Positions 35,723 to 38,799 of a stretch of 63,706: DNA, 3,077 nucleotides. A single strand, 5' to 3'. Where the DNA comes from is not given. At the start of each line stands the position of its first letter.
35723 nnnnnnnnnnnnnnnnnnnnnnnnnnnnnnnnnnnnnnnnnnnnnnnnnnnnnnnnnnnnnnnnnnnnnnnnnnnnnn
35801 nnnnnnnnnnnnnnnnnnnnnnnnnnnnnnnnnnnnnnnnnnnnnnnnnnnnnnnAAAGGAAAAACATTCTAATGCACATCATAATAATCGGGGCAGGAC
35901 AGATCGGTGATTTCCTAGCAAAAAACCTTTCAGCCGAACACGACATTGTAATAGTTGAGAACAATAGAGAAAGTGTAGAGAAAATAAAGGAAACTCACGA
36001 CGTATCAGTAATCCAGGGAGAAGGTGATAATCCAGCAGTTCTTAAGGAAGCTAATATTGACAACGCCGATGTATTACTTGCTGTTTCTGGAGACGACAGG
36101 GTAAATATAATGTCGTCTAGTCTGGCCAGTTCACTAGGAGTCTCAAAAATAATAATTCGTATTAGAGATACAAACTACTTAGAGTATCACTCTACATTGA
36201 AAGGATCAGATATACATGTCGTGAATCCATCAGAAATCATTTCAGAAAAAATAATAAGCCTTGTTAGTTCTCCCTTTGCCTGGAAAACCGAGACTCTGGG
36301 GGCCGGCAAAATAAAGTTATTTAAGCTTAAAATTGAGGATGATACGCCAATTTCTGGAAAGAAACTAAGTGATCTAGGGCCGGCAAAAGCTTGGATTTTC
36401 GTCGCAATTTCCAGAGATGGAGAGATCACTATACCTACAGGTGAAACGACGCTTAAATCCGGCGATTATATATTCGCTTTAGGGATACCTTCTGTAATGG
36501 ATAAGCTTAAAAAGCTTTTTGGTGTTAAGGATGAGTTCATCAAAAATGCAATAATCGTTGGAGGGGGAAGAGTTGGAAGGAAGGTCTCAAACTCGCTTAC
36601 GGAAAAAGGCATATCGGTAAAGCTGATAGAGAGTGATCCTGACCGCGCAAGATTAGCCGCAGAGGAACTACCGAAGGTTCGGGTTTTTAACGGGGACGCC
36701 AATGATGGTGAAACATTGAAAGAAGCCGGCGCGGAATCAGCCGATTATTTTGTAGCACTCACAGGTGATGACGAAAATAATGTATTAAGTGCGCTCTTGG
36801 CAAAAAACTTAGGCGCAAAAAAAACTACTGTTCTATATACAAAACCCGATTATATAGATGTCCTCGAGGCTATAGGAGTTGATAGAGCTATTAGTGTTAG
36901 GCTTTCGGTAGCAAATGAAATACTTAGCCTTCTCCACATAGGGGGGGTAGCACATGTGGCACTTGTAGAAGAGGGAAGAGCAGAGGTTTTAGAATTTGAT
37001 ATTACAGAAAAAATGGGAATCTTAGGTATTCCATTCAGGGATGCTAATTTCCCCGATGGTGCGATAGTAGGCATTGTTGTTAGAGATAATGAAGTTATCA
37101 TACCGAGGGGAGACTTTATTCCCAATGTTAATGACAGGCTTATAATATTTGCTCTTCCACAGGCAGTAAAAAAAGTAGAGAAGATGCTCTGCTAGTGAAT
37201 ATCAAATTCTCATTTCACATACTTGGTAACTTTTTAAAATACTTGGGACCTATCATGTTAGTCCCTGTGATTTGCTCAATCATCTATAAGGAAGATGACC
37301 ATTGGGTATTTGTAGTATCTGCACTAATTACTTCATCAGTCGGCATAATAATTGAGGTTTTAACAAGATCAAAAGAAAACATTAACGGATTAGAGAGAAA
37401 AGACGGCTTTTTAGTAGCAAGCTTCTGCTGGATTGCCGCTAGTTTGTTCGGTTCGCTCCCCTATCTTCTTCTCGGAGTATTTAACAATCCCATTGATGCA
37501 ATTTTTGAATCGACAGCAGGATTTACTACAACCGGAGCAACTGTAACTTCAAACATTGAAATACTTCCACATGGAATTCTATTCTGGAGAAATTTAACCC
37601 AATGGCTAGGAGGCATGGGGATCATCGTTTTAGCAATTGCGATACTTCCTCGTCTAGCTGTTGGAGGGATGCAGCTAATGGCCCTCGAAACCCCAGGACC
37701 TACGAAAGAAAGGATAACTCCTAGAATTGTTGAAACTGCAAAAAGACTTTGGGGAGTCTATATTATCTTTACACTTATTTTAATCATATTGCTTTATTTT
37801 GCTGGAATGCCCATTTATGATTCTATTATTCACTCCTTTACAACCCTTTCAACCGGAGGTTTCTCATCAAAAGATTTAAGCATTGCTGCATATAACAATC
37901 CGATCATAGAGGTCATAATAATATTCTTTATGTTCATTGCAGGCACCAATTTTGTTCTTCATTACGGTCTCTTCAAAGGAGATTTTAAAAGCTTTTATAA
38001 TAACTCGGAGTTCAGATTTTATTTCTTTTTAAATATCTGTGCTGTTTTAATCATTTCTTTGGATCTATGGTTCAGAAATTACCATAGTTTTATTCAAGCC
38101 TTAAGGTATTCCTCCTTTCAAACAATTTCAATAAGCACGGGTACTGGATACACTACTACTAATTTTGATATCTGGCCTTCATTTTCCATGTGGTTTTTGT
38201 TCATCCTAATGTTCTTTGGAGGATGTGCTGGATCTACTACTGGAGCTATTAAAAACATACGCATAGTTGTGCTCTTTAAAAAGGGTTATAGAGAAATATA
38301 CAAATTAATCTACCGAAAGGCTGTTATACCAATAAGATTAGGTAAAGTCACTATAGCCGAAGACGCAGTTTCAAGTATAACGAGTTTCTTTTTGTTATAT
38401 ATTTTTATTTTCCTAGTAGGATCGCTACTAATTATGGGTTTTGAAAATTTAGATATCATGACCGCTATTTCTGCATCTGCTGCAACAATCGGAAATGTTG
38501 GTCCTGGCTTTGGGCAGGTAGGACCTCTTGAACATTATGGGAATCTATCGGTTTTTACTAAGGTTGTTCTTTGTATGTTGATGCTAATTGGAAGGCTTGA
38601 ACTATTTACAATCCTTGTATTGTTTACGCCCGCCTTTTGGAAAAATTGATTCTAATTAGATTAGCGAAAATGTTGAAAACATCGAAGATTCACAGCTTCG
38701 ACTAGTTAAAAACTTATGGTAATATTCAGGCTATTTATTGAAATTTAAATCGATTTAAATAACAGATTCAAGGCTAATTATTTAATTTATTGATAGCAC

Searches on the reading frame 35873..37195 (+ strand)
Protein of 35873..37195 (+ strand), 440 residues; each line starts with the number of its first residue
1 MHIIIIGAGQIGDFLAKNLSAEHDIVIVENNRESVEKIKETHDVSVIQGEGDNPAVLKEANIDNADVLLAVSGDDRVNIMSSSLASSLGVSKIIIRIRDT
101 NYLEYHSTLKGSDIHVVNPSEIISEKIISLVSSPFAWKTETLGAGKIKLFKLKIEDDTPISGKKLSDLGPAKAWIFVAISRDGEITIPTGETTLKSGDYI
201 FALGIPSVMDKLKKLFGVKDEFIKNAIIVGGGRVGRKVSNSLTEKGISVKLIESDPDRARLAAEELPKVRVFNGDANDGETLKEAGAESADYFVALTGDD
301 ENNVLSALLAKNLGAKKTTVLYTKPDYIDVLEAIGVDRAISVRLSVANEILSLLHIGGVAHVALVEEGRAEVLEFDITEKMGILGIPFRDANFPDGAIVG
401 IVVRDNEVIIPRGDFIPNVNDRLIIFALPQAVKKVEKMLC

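Call 24: search_protein_families(library=pfam, proteins=[window:35873-37195:+], max_evalue=0.001)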
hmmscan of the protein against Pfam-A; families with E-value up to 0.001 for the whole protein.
window:35873-37195:+ (440 aa): 16 families
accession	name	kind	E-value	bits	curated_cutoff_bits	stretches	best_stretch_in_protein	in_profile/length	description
PF02254.24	TrkA_N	-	7.8e-55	184.6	23.8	2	227-341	2-115/116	TrkA-N domain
PF02080.26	TrkA_C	-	2e-22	79.3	27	2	152-217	4-71/71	TrkA-C domain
PF13460.12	NAD_binding_10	-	1.5e-10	41.6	27.2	1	231-342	3-96/184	NAD(P)H-binding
PF03807.23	F420_oxidored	-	3.9e-10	40.6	21.6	1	3-82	2-78/94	NADP oxidoreductase coenzyme F420-dependent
PF03435.24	Sacchrp_dh_NADP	-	7.3e-09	36.5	25.1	1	3-102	1-108/129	Saccharopine dehydrogenase NADP binding domain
PF22614.2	Slo-like_RCK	-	2.6e-08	34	24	1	11-72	21-86/119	Calcium-activated potassium channel slowpoke-like RCK domain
PF13241.12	NAD_binding_7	-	7.2e-07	30.2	22.1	0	224-307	8-79/104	Putative NAD(P)-binding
PF01488.26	Shikimate_DH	-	3.1e-06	27.8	24.3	0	2-45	14-59/138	Shikimate / quinate 5-dehydrogenase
PF02737.24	3HCDH_N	-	4e-06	27.3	22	0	227-268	3-44/180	3-hydroxyacyl-CoA dehydrogenase, NAD binding domain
PF01370.27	Epimerase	-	2.7e-05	24.2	20.9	0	227-301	2-78/240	NAD dependent epimerase/dehydratase family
PF02558.23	ApbA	-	2.9e-05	24.2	22.2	0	3-63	1-59/150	Ketopantoate reductase PanE/ApbA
PF13478.12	XdhC_C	-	9.9e-05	23.3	29.7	0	227-309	2-65/125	XdhC Rossmann domain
PF03446.21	NAD_binding_2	-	0.00051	20.5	21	0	3-98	2-93/161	NAD binding domain of 6-phosphogluconate dehydrogenase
PF01210.29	NAD_Gly3P_dh_N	-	0.00054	20.4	23.1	0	3-43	2-43/158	NAD-dependent glycerol-3-phosphate dehydrogenase N-terminus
PF00106.31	adh_short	-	0.00073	19.5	26.6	0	224-287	1-69/195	short chain dehydrogenase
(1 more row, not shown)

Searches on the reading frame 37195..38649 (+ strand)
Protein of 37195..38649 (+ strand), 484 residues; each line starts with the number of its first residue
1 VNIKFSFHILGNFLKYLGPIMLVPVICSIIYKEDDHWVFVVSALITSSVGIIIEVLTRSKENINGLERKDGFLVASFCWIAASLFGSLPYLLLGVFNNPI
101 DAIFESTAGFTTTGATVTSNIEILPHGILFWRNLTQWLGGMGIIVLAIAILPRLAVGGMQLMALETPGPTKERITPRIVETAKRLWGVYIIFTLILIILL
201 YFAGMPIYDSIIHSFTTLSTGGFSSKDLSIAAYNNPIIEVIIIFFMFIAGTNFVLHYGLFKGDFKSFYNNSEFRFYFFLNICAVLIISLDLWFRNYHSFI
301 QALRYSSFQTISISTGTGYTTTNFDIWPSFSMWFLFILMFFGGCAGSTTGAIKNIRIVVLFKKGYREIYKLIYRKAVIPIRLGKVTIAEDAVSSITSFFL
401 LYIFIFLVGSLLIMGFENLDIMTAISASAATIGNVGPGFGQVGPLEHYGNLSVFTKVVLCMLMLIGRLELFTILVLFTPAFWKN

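Call 25: search_protein_families(library=pfam, proteins=[window:37195-38649:+], max_evalue=0.001)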
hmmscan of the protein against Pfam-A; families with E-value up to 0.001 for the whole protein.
window:37195-38649:+ (484 aa): 1 family
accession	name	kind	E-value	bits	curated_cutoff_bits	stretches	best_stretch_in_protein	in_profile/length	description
PF02386.22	TrkH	-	6.6e-69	233.1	27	1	63-478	27-491/502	Cation transport protein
